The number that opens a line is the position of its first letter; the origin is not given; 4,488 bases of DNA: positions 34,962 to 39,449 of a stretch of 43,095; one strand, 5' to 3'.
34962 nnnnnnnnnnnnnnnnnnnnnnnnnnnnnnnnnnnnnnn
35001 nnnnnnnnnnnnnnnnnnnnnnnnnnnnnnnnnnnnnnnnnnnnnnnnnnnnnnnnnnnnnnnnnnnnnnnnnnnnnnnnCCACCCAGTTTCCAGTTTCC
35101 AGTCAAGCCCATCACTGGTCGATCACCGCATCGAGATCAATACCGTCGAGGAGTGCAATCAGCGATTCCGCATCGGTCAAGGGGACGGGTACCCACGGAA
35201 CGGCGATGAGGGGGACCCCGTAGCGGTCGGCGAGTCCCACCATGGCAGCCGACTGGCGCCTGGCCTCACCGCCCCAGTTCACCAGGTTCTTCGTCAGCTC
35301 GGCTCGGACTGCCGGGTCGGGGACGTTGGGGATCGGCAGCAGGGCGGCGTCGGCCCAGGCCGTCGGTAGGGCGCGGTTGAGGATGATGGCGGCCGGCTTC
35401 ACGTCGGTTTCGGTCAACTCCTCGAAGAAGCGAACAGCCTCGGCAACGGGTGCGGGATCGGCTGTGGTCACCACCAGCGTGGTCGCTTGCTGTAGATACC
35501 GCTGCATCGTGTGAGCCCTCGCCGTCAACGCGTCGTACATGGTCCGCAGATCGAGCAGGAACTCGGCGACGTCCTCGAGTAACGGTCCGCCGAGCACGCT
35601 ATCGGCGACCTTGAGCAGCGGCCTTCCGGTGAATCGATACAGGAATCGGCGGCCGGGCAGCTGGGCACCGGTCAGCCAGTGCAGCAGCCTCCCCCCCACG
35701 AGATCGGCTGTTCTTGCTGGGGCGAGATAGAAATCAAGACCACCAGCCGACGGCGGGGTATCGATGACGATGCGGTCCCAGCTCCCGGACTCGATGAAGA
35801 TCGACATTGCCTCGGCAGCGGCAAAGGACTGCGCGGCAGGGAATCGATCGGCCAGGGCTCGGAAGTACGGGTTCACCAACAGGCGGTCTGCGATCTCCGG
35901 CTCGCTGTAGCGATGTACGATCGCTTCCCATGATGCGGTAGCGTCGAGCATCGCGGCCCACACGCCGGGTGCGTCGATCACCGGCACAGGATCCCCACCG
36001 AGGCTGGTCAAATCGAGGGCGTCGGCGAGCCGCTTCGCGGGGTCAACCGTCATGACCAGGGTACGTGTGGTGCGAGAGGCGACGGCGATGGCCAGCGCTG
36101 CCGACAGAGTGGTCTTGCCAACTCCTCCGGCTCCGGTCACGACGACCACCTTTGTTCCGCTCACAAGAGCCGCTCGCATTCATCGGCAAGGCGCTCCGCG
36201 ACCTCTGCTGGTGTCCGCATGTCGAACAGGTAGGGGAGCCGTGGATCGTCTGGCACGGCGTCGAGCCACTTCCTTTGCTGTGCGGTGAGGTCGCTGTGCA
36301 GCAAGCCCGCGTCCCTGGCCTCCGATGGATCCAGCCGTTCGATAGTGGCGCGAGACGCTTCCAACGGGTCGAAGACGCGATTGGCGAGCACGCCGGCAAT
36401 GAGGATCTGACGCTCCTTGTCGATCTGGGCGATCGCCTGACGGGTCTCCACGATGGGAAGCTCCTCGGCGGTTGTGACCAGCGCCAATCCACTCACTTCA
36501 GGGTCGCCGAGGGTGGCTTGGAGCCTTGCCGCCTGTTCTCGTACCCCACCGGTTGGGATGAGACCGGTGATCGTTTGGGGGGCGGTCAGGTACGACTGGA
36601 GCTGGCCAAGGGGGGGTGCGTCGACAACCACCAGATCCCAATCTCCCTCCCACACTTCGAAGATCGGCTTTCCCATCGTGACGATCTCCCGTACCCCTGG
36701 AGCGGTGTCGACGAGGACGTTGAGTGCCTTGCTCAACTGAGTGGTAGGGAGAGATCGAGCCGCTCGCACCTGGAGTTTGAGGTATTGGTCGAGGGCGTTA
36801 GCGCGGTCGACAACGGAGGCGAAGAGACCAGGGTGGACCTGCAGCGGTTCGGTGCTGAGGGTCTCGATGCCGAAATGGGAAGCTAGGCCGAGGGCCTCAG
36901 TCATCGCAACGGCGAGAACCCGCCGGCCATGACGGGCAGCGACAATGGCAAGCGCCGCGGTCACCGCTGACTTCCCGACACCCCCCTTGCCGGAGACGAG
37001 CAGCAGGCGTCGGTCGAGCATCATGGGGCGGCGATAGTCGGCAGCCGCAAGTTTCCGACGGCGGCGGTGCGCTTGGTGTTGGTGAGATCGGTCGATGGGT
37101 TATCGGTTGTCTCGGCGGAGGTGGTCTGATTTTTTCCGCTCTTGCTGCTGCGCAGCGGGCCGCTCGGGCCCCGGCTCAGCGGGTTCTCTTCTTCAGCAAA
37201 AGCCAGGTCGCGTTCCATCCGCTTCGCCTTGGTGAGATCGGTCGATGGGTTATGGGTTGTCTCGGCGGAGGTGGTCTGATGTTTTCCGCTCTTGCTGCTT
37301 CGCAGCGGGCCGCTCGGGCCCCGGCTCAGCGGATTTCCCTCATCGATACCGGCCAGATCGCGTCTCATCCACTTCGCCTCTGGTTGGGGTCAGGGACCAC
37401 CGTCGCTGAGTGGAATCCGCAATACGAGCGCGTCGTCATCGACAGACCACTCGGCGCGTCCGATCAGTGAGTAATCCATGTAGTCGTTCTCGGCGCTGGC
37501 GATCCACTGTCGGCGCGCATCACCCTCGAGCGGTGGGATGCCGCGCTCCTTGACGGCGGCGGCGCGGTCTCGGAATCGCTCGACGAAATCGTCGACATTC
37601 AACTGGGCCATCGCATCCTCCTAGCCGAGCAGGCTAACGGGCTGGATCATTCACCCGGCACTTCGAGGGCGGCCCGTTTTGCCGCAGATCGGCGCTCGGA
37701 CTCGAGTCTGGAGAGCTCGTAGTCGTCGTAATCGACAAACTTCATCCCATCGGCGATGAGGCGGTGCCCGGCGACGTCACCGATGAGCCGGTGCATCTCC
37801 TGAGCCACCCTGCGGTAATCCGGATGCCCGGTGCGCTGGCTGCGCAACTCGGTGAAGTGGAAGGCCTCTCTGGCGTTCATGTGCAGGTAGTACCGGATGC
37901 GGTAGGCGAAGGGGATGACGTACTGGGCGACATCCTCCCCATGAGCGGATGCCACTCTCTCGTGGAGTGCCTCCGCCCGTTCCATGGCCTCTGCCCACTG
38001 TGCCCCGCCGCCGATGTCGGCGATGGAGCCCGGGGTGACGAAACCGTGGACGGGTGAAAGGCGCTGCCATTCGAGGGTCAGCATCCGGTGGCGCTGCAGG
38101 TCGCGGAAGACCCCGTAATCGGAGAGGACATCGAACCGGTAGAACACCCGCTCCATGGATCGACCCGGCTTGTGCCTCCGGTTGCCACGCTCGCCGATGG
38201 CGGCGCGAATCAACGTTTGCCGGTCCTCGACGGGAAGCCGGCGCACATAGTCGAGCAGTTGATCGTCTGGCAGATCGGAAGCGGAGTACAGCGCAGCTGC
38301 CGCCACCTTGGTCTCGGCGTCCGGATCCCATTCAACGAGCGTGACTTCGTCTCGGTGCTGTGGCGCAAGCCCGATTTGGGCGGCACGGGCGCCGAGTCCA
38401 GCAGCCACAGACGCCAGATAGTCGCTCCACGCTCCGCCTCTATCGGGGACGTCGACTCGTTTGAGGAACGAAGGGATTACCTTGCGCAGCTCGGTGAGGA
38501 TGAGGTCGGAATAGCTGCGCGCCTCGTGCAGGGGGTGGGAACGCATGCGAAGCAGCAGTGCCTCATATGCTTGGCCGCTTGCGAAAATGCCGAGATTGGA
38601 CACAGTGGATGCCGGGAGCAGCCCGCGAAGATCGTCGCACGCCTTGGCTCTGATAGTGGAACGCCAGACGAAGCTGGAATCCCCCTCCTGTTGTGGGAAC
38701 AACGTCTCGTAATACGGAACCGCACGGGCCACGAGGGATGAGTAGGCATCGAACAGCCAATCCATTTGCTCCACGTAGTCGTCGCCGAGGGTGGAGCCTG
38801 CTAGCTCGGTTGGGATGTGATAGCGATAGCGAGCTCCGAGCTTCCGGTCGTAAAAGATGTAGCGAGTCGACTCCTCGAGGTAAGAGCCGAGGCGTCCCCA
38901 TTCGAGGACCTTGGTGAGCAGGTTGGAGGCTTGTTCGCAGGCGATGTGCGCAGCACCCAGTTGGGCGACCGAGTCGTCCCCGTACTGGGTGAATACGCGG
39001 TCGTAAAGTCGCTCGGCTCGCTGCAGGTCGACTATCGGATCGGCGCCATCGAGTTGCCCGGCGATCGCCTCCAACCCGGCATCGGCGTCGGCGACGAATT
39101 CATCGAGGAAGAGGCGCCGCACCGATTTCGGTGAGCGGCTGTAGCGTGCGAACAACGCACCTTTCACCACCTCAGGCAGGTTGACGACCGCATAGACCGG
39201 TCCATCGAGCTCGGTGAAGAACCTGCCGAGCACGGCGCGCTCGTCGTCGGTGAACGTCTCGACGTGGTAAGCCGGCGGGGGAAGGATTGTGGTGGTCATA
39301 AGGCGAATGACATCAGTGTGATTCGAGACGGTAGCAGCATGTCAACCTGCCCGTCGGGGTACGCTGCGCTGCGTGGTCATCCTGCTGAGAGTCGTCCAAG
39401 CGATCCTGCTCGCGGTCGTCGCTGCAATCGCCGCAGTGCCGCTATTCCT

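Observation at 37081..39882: Compensatory base changes preserve a 5-bp hairpin inside the repeat core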

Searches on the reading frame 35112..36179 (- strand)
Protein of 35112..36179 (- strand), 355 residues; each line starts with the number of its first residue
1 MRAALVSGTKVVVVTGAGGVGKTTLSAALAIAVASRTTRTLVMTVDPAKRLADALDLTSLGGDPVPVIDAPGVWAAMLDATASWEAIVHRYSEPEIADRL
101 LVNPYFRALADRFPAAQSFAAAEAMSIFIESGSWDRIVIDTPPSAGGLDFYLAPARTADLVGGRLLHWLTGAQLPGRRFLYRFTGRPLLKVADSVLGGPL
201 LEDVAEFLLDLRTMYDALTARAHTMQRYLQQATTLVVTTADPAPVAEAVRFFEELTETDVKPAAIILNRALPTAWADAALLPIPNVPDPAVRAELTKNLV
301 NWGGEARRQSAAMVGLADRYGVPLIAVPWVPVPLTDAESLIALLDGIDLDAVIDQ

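Call 24: search_protein_families(library=pfam, proteins=[window:35112-36179:-], max_evalue=0.01)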
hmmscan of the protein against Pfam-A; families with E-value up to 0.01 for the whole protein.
window:35112-36179:- (355 aa): 12 families
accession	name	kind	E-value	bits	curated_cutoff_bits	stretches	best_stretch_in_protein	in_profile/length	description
PF02374.21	ArsA_ATPase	-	1.6e-24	87.2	24.3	1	9-275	1-250/305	Anion-transporting ATPase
PF01656.29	CbiA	-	1.2e-08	35.4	25.4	1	11-224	1-54/125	CobQ/CobB/MinD/ParA nucleotide binding domain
PF13614.12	AAA_31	-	1.7e-07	31.8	27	1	11-147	4-131/177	AAA domain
PF10609.15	ParA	-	6.2e-06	26.3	27.1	1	10-46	5-41/246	NUBPL iron-transfer P-loop NTPase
PF20720.3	nSTAND3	-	0.00019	21.6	27.2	1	8-42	16-50/155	Novel STAND NTPase 3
PF25199.1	nSTAND_NTPase5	-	0.00063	20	34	1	7-60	39-93/145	Novel STAND NTPase 5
PF03308.22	MeaB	-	0.00078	19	23.1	1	9-49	33-73/273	Methylmalonyl Co-A mutase-associated GTPase MeaB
PF01926.29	MMR_HSR1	-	0.00085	19.9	21.9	1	12-93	2-72/113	50S ribosome-binding GTPase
PF13481.12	AAA_25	-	0.0015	18.6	27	1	9-37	33-59/195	AAA domain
PF00448.28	SRP54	-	0.0046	17.1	22.7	1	10-47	2-39/196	SRP54-type protein, GTPase domain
PF13604.12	AAA_30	-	0.0063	16.7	27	1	1-56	10-67/191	AAA domain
PF06564.18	CBP_BcsQ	-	0.0083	16.1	21.3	0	11-51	3-44/234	Cellulose biosynthesis protein BcsQ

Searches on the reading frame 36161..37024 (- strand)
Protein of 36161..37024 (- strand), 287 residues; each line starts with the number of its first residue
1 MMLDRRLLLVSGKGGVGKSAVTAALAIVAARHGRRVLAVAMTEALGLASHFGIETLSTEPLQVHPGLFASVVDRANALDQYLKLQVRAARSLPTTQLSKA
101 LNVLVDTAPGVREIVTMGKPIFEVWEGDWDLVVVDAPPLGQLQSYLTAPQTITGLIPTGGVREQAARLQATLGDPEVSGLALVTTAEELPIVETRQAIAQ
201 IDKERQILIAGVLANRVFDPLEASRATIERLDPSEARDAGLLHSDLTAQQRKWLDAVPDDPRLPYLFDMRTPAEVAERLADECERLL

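Call 24: search_protein_families(library=pfam, proteins=[window:36161-37024:-], max_evalue=0.01)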
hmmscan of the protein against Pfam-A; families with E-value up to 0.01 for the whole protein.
window:36161-37024:- (287 aa): 8 families
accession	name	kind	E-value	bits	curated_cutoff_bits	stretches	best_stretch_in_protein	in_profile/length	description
PF02374.21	ArsA_ATPase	-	2.5e-26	93.1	24.3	2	6-152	2-148/305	Anion-transporting ATPase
PF01656.29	CbiA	-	4.1e-09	36.9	25.4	1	8-220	2-86/125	CobQ/CobB/MinD/ParA nucleotide binding domain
PF13614.12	AAA_31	-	2.9e-07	31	27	1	11-139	8-128/177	AAA domain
PF10609.15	ParA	-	5.7e-06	26.4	27.1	1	6-36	5-35/246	NUBPL iron-transfer P-loop NTPase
PF13604.12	AAA_30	-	0.00017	21.8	27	1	5-60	18-75/191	AAA domain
PF00142.24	Fer4_NifH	-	0.0023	17.9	25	1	9-39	4-34/271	4Fe-4S iron sulfur cluster binding proteins, NifH/frxC family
PF13191.12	AAA_16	-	0.0027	18.6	32.6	1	6-49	25-64/167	AAA ATPase domain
PF06564.18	CBP_BcsQ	-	0.0038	17.2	21.3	1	12-54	9-51/234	Cellulose biosynthesis protein BcsQ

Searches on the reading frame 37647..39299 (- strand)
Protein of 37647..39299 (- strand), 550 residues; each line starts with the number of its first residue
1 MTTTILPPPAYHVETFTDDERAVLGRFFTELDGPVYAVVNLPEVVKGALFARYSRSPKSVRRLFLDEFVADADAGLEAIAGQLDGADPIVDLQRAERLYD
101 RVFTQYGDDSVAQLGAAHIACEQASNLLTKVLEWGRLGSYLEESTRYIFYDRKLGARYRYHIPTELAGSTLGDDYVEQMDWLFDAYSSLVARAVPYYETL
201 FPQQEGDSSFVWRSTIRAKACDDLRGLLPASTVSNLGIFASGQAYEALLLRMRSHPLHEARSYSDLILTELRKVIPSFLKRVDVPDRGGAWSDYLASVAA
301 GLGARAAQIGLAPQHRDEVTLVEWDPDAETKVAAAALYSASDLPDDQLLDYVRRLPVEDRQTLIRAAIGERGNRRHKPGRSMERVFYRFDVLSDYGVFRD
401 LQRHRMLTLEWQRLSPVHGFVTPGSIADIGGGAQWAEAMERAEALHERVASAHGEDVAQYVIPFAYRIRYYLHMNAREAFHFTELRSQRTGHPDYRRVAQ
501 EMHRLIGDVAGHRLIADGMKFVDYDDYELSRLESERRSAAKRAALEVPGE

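Call 24: search_protein_families(library=pfam, proteins=[window:37647-39299:-], max_evalue=0.01)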
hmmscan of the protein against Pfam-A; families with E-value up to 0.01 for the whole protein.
window:37647-39299:- (550 aa): 1 family
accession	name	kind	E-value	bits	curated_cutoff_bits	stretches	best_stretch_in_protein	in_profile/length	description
PF02511.20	Thy1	-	6.5e-39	134.1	24.8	2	320-509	1-188/191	Thymidylate synthase complementing protein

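Call 31: find_encoding_contigs(protein=window:37647-39299:-, flank=10000, max_places=4)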
Protein window:37647-39299:- (550 aa): 5 contigs read that carry it; 4 places shown.
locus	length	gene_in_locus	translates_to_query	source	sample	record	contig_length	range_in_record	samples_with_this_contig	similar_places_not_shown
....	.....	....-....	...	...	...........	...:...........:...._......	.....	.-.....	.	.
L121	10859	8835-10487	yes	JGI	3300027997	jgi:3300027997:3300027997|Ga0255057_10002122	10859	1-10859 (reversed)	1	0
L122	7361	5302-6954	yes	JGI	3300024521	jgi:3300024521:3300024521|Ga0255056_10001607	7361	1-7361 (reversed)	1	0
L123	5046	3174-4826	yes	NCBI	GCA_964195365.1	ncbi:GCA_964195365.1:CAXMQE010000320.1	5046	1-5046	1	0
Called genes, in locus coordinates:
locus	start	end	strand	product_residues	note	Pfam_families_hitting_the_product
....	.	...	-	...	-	?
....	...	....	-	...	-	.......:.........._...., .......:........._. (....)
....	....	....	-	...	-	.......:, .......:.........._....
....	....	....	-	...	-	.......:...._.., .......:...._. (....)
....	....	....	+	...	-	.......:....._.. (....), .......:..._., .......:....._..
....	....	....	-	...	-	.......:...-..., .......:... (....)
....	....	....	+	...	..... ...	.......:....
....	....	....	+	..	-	-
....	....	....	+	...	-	-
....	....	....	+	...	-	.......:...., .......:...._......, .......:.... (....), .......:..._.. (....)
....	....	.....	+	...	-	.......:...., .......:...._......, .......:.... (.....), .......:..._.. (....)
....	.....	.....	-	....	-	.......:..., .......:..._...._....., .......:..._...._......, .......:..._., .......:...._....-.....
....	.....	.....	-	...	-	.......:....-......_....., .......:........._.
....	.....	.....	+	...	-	-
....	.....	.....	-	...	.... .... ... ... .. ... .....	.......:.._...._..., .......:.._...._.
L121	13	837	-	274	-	PF00290:Trp_syntA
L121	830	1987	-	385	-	PF00291:PALP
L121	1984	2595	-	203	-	PF00697:PRAI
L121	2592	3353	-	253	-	PF00218:IGPS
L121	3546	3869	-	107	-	PF13442:Cytochrome_CBB3, PF00034:Cytochrom_C (weak)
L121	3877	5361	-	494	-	PF04715:, PF00425:Chorismate_bind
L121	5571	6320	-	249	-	PF02683:DsbD_TM, PF13386:DsbD_2 (weak)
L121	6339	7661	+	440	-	PF00083:Sugar_tr (weak), PF07690:MFS_1, PF00083:Sugar_tr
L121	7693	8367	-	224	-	PF00730:HhH-GPD, PF00633:HHH (weak)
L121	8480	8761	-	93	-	-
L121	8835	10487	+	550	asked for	PF02511:Thy1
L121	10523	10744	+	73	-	-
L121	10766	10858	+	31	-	?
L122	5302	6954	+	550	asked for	PF02511:Thy1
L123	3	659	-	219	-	?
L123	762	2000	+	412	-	PF00083:Sugar_tr (weak), PF07690:MFS_1, PF00083:Sugar_tr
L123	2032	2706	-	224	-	PF00730:HhH-GPD, PF00633:HHH (weak)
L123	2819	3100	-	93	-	-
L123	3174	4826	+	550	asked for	PF02511:Thy1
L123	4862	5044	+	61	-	?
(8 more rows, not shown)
